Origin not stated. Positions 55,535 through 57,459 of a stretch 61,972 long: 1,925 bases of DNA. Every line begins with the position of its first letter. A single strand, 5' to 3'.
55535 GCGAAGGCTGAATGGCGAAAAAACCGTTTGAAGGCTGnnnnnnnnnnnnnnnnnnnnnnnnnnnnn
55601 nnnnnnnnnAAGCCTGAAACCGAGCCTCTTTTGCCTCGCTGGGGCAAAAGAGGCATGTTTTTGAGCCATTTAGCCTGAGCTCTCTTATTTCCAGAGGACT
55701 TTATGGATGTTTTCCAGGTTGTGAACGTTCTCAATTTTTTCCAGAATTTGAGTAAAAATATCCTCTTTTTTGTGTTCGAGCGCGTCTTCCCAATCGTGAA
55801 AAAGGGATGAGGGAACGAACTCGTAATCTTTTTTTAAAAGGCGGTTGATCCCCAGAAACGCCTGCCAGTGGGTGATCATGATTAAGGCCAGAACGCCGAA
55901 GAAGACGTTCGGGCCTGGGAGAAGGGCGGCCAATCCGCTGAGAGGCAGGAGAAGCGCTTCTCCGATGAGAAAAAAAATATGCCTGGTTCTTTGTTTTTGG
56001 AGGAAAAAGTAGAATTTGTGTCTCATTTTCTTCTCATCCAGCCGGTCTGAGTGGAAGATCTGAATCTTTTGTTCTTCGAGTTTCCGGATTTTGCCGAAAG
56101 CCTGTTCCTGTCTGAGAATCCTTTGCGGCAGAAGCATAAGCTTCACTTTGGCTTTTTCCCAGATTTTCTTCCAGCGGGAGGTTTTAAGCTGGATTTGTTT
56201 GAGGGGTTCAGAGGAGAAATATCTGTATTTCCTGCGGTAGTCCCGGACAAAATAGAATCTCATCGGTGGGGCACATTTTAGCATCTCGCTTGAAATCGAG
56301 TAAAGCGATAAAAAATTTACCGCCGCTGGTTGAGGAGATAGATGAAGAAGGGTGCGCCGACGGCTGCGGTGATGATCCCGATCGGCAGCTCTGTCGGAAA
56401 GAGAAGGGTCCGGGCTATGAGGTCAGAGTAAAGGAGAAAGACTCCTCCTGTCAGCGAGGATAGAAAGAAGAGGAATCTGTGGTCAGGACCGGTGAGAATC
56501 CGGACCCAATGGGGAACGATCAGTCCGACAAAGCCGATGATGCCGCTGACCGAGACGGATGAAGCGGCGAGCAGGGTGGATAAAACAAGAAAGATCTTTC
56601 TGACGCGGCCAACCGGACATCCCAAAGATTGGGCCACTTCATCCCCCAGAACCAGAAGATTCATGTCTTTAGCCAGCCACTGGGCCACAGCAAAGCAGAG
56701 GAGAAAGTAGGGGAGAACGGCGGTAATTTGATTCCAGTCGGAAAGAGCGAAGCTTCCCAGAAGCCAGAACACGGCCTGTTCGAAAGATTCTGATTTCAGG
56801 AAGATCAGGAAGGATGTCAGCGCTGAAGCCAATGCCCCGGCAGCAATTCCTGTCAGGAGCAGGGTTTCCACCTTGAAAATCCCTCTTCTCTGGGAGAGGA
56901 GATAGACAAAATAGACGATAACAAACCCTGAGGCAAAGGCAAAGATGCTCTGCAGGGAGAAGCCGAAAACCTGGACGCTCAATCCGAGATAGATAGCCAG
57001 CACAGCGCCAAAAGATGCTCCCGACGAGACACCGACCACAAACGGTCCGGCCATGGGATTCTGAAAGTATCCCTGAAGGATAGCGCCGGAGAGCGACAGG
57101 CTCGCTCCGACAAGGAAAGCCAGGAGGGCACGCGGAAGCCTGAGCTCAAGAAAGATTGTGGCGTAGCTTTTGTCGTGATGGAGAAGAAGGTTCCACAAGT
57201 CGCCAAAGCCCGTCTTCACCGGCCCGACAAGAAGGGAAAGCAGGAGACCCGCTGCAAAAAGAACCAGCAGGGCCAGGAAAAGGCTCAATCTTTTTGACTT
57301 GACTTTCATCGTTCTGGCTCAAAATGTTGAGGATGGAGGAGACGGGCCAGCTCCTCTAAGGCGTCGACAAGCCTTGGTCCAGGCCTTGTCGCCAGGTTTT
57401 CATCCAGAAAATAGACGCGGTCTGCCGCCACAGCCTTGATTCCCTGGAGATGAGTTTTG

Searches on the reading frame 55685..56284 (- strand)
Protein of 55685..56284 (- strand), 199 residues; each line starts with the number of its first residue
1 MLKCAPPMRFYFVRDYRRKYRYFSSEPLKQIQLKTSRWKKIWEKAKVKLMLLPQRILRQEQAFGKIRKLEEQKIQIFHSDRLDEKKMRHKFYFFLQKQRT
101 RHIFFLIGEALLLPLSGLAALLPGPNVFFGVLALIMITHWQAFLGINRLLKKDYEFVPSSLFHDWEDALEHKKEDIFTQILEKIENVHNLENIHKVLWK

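Call 47: search_protein_families(library=pfam, proteins=[window:55685-56284:-])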
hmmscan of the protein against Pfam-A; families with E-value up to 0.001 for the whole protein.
window:55685-56284:- (199 aa): 1 family
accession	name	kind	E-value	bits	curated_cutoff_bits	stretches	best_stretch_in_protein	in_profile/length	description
PF10173.14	Mit_KHE1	-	7.7e-09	36.4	22.5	1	28-149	79-184/188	Mitochondrial K+-H+ exchange-related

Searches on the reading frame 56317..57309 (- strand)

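Call 47: search_protein_families(library=pfam, proteins=[window:56317-57309:-])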
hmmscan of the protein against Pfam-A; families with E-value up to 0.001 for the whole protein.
window:56317-57309:- (330 aa): 1 family
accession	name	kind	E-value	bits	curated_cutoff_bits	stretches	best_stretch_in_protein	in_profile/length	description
PF01032.23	FecCD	-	1.1e-96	324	26.5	1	18-326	2-309/311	FecCD transport family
